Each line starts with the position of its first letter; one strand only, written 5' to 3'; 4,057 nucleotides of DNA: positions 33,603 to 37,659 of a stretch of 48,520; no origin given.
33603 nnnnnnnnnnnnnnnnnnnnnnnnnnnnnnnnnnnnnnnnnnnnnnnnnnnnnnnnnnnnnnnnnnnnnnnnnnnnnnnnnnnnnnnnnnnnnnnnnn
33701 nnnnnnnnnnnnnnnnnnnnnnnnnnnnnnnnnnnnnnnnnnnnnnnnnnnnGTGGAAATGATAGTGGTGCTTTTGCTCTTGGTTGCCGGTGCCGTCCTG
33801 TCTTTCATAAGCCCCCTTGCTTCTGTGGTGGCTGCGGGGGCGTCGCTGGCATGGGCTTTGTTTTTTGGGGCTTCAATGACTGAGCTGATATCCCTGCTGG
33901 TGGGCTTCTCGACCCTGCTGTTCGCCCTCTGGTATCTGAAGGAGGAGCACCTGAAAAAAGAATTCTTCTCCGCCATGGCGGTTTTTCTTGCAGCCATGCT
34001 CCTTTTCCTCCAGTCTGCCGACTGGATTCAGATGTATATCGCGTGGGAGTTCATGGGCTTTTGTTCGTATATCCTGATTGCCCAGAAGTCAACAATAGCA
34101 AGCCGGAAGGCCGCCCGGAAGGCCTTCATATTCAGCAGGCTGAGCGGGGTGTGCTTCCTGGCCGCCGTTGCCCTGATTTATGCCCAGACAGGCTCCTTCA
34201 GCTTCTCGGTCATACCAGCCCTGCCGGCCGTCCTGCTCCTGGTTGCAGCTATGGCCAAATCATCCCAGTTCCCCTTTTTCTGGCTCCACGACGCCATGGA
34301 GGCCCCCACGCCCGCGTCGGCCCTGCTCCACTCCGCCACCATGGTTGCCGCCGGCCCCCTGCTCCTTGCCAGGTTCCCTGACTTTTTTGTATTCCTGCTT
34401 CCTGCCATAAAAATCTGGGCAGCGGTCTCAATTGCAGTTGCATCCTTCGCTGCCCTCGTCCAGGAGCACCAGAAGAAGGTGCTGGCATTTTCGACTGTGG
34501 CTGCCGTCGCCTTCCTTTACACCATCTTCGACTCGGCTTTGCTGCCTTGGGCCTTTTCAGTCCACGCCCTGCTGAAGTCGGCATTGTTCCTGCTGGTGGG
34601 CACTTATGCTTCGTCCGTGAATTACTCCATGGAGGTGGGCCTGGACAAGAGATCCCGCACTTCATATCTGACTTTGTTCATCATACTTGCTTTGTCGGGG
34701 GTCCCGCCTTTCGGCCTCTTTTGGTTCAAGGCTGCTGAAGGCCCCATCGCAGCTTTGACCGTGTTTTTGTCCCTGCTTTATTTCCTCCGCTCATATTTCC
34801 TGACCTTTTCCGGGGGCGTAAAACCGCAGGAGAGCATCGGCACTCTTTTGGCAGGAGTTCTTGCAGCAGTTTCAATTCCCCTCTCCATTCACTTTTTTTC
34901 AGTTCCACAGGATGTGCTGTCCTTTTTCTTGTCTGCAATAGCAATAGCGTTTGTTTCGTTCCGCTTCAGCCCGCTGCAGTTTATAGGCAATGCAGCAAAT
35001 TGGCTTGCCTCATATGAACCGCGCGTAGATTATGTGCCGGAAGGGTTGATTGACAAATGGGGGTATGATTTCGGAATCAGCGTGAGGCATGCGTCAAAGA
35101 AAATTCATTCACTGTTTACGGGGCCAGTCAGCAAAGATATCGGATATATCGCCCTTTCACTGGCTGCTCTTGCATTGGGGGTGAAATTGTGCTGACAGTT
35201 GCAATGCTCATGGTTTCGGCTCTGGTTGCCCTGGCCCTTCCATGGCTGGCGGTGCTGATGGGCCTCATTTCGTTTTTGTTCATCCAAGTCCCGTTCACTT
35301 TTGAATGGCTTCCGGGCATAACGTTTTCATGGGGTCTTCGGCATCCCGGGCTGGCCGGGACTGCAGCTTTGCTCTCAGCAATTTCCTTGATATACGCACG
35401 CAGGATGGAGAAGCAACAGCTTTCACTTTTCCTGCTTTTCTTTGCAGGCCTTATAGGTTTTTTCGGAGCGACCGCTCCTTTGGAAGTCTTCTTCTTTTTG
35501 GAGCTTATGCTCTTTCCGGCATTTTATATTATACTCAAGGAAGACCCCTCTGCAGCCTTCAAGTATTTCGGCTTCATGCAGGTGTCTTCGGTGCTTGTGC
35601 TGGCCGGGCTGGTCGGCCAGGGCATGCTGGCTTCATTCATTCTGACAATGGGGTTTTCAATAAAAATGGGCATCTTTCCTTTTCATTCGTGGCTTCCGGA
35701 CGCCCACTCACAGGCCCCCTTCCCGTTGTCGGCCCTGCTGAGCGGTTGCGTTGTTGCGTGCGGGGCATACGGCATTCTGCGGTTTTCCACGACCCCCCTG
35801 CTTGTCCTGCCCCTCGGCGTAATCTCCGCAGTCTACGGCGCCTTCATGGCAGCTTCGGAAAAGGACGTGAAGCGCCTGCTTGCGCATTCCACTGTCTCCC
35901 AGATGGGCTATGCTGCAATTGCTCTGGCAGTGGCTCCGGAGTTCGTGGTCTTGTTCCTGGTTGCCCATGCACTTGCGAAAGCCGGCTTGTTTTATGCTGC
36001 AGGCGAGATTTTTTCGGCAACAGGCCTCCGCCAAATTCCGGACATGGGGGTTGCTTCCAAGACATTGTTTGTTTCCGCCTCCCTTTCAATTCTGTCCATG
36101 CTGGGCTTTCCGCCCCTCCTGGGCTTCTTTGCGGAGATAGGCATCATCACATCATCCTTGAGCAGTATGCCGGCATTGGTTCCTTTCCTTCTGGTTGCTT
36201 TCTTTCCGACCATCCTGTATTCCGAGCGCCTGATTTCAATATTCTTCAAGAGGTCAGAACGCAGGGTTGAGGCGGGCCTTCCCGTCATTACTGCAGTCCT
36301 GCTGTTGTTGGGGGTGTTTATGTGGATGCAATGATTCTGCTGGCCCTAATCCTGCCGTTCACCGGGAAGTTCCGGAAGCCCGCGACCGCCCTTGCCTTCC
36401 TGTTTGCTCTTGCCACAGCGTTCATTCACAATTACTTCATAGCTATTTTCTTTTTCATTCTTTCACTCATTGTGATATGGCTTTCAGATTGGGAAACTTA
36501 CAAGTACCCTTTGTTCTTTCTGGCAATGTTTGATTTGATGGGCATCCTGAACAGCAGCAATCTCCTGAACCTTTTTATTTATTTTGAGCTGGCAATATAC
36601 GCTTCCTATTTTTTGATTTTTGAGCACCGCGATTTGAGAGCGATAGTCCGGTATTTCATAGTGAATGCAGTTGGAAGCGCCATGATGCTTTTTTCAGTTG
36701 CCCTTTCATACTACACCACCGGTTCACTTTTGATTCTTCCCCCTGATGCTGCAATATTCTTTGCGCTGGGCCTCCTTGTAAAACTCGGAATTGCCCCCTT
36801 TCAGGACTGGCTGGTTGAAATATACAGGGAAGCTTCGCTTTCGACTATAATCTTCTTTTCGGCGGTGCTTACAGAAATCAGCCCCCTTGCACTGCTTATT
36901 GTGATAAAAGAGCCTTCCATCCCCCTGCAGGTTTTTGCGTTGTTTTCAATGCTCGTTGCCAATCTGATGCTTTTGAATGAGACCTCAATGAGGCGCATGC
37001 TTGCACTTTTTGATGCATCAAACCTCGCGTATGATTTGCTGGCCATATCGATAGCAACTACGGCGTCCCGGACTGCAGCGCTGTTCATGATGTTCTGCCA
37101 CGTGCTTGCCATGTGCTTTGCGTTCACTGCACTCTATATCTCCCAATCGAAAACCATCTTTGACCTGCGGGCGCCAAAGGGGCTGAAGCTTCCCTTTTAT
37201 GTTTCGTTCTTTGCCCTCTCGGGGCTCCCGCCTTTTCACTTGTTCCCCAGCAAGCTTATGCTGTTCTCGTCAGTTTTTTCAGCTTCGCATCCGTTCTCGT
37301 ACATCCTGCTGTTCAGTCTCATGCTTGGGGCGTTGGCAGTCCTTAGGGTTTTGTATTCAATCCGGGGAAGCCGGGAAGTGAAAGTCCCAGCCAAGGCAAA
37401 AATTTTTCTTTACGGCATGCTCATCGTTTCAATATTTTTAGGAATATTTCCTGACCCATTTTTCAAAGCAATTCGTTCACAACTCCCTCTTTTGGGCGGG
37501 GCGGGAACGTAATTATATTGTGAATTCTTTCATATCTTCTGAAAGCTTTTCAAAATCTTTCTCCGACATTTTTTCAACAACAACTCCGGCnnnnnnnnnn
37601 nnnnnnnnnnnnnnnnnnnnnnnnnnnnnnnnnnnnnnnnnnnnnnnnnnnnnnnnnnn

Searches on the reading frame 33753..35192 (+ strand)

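Call 86: search_protein_families(library=pfam, proteins=[window:33753-35192:+], max_evalue=0.00001)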
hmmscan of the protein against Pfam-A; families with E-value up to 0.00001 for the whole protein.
window:33753-35192:+ (480 aa): 1 family
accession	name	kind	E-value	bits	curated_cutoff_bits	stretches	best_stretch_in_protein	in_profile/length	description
PF00361.26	Proton_antipo_M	-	4.6e-35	121.7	21.5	1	88-327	1-269/294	NADH:quinone oxidoreductase/Mrp antiporter, TM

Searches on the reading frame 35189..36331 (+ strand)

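Call 86: search_protein_families(library=pfam, proteins=[window:35189-36331:+], max_evalue=0.00001)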
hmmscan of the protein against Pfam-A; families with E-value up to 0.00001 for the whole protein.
window:35189-36331:+ (381 aa): 1 family
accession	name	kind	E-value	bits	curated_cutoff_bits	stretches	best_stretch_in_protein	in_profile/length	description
PF00361.26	Proton_antipo_M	-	4.3e-36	125.1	21.5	1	146-334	82-286/294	NADH:quinone oxidoreductase/Mrp antiporter, TM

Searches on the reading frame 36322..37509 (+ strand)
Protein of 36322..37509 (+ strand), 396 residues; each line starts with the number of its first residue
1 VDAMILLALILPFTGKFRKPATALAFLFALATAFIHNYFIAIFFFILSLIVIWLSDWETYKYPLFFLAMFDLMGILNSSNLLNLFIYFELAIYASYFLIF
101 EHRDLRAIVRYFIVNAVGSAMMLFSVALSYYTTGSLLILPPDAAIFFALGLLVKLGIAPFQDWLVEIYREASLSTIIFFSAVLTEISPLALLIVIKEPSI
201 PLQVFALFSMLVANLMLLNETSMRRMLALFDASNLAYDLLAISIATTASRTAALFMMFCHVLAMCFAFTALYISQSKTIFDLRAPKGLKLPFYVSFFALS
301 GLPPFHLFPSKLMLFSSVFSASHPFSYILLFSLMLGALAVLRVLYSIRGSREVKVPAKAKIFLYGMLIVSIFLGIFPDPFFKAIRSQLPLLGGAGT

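Call 86: search_protein_families(library=pfam, proteins=[window:36322-37509:+], max_evalue=0.00001)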
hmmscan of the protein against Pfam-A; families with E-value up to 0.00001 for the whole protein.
window:36322-37509:+ (396 aa): 1 family
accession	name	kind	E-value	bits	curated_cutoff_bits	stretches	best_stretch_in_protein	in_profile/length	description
PF00361.26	Proton_antipo_M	-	2.8e-24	86.3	21.5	1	78-333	1-291/294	NADH:quinone oxidoreductase/Mrp antiporter, TM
